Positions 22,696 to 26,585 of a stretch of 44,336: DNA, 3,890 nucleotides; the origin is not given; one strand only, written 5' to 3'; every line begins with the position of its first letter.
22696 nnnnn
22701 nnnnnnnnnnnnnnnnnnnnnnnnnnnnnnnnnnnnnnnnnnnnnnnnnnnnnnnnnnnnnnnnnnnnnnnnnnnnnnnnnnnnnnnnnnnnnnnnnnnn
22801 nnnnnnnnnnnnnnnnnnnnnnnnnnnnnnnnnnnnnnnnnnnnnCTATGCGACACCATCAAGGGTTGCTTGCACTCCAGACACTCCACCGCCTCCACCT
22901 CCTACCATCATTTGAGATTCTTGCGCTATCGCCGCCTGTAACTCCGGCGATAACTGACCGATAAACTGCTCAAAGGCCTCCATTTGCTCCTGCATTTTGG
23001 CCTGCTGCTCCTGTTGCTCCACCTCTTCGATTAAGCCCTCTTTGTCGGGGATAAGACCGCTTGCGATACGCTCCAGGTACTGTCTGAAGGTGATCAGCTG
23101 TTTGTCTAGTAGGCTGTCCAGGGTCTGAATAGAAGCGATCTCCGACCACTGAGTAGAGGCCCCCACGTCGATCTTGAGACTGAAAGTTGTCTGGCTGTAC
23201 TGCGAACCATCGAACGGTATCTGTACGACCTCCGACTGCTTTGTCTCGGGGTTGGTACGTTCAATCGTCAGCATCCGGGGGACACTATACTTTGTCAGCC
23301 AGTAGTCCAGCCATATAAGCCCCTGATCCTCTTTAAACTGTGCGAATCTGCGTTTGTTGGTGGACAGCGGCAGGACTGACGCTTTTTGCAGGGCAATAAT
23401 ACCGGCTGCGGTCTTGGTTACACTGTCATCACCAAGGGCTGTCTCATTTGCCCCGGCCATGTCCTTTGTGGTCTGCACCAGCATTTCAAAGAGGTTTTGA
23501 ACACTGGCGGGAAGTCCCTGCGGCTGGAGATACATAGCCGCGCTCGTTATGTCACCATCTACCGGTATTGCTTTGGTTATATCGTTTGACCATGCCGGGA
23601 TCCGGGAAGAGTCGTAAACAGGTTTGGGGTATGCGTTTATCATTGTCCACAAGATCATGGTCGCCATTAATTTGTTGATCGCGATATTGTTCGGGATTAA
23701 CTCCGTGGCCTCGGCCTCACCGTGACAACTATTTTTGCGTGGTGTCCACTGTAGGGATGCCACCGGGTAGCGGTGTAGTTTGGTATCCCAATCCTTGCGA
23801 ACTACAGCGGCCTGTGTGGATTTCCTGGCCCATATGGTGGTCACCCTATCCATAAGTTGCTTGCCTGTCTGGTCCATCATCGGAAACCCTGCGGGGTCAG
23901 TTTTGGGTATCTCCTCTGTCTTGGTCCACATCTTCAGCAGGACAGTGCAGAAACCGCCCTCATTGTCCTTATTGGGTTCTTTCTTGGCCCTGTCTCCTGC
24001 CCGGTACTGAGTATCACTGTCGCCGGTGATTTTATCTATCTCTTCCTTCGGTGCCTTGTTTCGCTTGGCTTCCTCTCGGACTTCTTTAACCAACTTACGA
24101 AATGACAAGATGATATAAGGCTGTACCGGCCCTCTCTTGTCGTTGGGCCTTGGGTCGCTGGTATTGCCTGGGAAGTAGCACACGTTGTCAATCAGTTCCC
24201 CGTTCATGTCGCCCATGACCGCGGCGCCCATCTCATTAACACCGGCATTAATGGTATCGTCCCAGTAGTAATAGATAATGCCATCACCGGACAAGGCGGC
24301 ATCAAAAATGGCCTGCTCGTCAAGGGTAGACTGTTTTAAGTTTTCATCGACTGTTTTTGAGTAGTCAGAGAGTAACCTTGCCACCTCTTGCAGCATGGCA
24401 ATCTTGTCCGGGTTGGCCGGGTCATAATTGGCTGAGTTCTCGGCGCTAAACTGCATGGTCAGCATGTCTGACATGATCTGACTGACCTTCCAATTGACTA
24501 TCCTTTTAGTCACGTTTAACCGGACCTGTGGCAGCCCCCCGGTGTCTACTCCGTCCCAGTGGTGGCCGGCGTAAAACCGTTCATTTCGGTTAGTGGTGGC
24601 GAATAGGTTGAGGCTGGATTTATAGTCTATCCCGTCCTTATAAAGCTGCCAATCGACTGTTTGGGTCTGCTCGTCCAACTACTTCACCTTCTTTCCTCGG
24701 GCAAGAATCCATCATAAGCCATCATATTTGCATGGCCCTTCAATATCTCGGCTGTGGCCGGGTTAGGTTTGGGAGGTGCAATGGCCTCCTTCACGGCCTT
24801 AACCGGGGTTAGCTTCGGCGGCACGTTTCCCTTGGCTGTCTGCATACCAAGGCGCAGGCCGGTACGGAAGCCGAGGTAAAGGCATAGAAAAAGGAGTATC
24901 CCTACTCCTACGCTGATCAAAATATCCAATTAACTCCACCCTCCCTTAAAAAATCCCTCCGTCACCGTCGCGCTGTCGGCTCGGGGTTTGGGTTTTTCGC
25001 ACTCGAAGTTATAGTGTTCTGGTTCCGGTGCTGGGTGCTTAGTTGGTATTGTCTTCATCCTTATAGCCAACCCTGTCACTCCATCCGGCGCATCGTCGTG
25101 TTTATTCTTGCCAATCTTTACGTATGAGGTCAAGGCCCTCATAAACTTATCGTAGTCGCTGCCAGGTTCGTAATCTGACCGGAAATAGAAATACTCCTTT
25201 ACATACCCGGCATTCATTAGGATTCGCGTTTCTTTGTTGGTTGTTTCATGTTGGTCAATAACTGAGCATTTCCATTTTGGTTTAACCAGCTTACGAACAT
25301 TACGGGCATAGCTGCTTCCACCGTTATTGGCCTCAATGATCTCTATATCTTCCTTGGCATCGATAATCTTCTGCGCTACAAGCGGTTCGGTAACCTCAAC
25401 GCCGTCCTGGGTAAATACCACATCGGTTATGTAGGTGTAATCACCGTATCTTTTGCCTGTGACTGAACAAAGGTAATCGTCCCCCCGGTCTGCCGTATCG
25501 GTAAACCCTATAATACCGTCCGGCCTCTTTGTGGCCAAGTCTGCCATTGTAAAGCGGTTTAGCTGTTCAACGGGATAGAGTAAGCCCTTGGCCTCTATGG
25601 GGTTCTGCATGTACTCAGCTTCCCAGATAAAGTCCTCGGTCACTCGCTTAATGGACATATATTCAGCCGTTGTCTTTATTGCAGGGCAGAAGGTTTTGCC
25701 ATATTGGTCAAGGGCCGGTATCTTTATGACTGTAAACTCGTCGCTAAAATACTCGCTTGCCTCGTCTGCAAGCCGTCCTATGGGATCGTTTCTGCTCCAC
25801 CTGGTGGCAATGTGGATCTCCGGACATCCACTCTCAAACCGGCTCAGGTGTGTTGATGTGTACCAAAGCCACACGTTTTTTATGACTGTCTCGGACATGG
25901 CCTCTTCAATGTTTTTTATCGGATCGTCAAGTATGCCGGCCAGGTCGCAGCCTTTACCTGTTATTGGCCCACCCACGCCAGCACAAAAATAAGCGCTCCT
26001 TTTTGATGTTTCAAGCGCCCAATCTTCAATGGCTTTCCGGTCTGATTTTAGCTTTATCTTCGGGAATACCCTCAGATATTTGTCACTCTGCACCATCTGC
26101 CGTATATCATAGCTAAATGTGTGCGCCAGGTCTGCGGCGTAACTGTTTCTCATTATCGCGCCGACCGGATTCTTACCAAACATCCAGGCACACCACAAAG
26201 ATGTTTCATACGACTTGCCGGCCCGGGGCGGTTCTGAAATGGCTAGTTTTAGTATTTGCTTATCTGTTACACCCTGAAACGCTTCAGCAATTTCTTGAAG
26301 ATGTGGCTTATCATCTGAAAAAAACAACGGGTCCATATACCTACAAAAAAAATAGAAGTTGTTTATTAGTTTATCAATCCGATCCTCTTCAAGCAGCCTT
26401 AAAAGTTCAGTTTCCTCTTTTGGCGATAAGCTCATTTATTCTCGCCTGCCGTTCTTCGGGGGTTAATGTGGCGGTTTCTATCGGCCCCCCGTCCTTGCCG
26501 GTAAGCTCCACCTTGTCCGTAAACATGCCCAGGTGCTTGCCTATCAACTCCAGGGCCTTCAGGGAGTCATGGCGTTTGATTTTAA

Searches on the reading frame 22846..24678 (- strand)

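Call 34: search_protein_families(library=phrogs, proteins=[window:22846-24678:-], max_evalue=0.00001)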
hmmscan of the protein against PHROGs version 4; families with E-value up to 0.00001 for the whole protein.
window:22846-24678:- (610 aa): 2 families
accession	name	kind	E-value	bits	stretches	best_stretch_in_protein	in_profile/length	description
phrog_156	-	head and packaging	4e-23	82.7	1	27-586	31-600/681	portal protein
phrog_332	-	connector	3.8e-08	33.1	1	61-439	65-404/560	head-tail adaptor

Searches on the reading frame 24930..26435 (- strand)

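Call 34: search_protein_families(library=phrogs, proteins=[window:24930-26435:-], max_evalue=0.00001)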
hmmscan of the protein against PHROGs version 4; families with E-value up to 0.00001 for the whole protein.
window:24930-26435:- (501 aa): 4 families
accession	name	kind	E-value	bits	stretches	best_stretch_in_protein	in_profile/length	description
phrog_38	-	head and packaging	6e-79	267.6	1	18-469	259-712/760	terminase large subunit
phrog_30251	-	head and packaging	1.1e-75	256.5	1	25-449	19-449/799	terminase large subunit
phrog_4758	-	head and packaging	1.2e-46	160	1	25-247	18-241/243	terminase large subunit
phrog_5573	-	head and packaging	1.2e-19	71.7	1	232-465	10-239/250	terminase large subunit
